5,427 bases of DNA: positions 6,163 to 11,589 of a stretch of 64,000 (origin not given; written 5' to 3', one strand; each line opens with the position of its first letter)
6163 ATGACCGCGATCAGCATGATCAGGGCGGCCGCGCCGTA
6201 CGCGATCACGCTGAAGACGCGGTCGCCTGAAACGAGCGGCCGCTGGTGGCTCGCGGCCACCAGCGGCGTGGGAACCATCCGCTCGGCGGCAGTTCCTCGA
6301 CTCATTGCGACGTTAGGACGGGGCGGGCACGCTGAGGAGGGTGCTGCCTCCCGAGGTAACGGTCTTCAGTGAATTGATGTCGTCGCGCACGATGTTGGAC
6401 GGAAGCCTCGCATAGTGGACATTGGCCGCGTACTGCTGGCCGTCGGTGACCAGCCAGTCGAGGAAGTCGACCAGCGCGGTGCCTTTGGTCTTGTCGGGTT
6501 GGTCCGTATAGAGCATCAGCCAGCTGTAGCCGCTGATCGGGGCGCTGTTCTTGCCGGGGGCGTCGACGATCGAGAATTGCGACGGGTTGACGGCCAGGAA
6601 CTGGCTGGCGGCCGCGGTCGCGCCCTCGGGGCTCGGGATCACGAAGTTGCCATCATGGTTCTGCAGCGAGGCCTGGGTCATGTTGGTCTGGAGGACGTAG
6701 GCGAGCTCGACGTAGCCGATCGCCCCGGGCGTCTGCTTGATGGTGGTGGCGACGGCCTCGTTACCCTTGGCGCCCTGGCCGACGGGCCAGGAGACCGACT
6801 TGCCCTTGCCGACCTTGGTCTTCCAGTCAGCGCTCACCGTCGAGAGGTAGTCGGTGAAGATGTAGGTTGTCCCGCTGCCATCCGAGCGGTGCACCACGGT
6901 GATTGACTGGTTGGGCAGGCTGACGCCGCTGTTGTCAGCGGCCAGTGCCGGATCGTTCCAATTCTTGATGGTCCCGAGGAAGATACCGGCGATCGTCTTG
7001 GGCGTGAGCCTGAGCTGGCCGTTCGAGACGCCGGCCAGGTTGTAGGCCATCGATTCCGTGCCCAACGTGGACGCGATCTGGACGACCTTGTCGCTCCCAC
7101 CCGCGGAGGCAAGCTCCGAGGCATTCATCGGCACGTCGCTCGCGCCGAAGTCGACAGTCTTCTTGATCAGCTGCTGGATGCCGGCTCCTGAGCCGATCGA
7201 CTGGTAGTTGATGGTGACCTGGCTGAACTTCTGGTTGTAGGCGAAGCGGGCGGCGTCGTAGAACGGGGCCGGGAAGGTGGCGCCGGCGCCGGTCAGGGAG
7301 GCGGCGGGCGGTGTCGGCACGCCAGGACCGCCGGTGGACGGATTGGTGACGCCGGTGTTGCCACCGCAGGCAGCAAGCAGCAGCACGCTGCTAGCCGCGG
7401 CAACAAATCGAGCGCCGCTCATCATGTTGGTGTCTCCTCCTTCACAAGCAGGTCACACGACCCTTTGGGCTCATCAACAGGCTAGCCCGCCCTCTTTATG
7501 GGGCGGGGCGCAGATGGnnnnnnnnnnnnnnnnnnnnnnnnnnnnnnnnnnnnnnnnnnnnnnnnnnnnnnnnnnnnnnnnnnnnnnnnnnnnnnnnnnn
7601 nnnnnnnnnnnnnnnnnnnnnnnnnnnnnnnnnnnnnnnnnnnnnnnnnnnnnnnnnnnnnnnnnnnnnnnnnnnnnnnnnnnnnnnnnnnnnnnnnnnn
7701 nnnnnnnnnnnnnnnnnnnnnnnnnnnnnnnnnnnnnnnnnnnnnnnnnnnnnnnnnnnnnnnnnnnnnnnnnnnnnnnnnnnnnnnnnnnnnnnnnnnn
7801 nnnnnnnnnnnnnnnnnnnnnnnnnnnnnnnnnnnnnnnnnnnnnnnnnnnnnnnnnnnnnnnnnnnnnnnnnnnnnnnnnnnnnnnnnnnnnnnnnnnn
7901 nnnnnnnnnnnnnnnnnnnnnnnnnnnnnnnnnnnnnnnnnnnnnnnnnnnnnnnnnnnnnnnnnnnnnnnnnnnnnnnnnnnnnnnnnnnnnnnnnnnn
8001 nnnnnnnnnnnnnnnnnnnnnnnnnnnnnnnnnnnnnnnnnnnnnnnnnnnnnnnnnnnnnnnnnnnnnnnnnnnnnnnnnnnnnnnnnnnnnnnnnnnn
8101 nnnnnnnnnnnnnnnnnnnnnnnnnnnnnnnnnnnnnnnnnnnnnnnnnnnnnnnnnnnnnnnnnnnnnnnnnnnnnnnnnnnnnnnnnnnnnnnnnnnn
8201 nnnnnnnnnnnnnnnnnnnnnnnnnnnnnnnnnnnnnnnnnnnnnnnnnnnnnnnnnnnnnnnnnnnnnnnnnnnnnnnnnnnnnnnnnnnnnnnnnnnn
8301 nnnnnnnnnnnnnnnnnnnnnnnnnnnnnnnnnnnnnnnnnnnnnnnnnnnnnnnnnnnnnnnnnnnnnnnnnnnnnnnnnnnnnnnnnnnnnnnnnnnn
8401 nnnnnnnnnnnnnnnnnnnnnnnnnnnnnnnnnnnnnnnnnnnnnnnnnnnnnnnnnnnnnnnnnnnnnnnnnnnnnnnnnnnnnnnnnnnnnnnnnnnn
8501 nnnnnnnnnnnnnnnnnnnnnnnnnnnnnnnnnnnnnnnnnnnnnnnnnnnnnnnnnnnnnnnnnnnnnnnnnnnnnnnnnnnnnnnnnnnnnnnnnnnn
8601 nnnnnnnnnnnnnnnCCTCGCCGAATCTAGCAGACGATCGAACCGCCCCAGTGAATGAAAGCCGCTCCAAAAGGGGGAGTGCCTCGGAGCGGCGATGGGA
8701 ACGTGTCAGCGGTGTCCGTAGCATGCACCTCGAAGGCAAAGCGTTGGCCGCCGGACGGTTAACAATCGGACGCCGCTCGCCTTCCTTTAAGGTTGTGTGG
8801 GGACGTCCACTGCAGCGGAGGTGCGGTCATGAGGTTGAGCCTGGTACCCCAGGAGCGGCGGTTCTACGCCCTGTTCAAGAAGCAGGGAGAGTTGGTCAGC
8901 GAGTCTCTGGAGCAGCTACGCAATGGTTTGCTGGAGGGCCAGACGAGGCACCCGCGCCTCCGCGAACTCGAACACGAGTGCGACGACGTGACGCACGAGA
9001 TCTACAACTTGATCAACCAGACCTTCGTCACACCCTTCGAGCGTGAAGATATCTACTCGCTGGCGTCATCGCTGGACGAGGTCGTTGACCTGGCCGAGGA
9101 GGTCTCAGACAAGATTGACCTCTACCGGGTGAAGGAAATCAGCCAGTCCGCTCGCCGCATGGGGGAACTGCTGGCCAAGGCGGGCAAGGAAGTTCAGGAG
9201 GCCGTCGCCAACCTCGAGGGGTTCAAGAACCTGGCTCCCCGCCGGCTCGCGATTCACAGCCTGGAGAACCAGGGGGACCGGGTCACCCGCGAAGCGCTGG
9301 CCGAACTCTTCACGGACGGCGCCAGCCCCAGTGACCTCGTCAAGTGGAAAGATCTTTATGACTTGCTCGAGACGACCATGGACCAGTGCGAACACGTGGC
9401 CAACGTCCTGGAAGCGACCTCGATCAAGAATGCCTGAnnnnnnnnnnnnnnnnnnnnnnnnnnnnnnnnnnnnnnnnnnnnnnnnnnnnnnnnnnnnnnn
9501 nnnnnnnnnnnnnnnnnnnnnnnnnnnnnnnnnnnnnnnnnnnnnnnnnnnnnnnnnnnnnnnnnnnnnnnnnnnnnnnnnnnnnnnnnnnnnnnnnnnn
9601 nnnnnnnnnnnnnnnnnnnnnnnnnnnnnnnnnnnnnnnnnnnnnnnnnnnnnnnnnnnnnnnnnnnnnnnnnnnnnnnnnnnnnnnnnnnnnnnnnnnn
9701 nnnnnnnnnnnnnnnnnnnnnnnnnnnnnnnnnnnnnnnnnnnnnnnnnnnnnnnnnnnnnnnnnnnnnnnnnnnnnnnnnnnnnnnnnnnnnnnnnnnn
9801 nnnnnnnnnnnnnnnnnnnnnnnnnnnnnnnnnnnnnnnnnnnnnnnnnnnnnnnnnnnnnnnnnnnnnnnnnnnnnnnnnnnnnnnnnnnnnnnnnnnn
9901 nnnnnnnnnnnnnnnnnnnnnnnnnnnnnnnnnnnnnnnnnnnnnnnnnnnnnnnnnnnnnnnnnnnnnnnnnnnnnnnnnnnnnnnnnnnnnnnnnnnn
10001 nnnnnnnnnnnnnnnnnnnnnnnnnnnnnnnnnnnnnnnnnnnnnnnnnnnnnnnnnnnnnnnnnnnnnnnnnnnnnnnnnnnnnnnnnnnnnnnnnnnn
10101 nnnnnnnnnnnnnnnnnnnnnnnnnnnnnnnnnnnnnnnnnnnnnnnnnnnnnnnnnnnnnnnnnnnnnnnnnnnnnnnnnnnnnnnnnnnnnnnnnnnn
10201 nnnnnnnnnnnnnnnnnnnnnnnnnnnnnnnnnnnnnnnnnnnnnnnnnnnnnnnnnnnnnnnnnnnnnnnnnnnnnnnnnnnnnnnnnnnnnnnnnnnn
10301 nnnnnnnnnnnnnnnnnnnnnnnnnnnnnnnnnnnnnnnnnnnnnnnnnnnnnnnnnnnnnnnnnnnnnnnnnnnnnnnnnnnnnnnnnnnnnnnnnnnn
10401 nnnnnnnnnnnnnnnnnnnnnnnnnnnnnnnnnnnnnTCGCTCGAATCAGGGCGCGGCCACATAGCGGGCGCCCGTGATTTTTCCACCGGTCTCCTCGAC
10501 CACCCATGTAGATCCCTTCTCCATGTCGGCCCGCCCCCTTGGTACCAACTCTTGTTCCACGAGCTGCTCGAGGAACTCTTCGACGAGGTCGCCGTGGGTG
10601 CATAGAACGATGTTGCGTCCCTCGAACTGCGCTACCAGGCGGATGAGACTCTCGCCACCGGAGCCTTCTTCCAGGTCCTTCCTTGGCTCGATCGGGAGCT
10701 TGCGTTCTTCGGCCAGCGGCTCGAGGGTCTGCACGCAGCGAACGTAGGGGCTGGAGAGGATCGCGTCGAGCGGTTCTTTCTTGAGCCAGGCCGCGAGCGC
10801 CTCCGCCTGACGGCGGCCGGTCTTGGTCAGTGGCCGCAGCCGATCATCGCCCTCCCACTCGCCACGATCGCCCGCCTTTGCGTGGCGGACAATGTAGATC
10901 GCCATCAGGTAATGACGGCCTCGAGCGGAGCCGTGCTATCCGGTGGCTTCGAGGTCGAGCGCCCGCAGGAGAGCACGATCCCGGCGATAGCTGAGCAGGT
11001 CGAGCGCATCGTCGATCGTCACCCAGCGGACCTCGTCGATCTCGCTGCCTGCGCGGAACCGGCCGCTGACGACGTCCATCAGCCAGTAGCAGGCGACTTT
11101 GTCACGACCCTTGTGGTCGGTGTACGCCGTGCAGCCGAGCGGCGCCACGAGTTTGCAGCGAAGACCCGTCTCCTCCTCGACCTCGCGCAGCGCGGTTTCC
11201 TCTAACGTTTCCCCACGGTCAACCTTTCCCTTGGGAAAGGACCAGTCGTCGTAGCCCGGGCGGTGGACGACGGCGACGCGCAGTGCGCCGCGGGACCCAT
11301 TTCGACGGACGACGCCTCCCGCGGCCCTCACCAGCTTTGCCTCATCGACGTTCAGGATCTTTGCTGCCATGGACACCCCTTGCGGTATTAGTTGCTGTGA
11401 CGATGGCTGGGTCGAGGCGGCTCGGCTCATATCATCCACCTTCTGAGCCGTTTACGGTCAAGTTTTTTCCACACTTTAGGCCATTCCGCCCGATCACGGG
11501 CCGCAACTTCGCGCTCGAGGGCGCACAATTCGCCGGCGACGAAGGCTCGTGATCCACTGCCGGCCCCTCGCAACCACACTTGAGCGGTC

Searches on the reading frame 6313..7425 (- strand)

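Call 55: search_protein_families(library=pfam, proteins=[window:6313-7425:-], max_evalue=0.00001)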
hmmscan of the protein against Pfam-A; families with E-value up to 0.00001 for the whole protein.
window:6313-7425:- (370 aa): 3 families
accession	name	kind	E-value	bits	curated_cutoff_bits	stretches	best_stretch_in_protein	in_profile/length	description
PF12849.12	PBP_like_2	-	1.5e-35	123.7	27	1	39-328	7-266/267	PBP superfamily domain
PF01547.30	SBP_bac_1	-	1.7e-20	74.7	26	1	41-331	1-306/307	Bacterial extracellular solute-binding protein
PF12727.12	PBP_like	-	8.4e-07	28.8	27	0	63-103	4-44/193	PBP superfamily domain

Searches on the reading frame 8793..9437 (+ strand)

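Call 55: search_protein_families(library=pfam, proteins=[window:8793-9437:+], max_evalue=0.00001)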
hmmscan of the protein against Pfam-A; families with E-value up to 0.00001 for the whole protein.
window:8793-9437:+ (214 aa): 1 family
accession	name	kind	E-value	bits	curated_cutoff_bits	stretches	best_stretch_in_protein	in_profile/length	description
PF01865.21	PhoU_div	-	6.2e-22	78.4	24.4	1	18-211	7-213/214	Protein of unknown function DUF47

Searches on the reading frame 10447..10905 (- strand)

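Call 55: search_protein_families(library=pfam, proteins=[window:10447-10905:-], max_evalue=0.00001)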
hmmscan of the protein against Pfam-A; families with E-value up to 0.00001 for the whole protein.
window:10447-10905:- (152 aa): 1 family
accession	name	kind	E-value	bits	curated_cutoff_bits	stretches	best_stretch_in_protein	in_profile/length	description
PF00300.27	His_Phos_1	-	1.1e-22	81.1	21.7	1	3-84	1-83/194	Histidine phosphatase superfamily (branch 1)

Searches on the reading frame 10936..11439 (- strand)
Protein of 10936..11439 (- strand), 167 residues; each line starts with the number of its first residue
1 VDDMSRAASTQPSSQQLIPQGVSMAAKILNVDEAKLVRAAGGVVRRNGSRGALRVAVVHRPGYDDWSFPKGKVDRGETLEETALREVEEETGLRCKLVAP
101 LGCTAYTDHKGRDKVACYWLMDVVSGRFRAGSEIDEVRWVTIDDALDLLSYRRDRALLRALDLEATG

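Call 55: search_protein_families(library=pfam, proteins=[window:10936-11439:-], max_evalue=0.00001)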
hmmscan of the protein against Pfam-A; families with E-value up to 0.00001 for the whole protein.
window:10936-11439:- (167 aa): 1 family
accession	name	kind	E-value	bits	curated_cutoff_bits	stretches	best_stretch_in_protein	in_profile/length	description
PF00293.34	NUDIX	-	2.8e-24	86.1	21.1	1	37-158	3-131/134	NUDIX domain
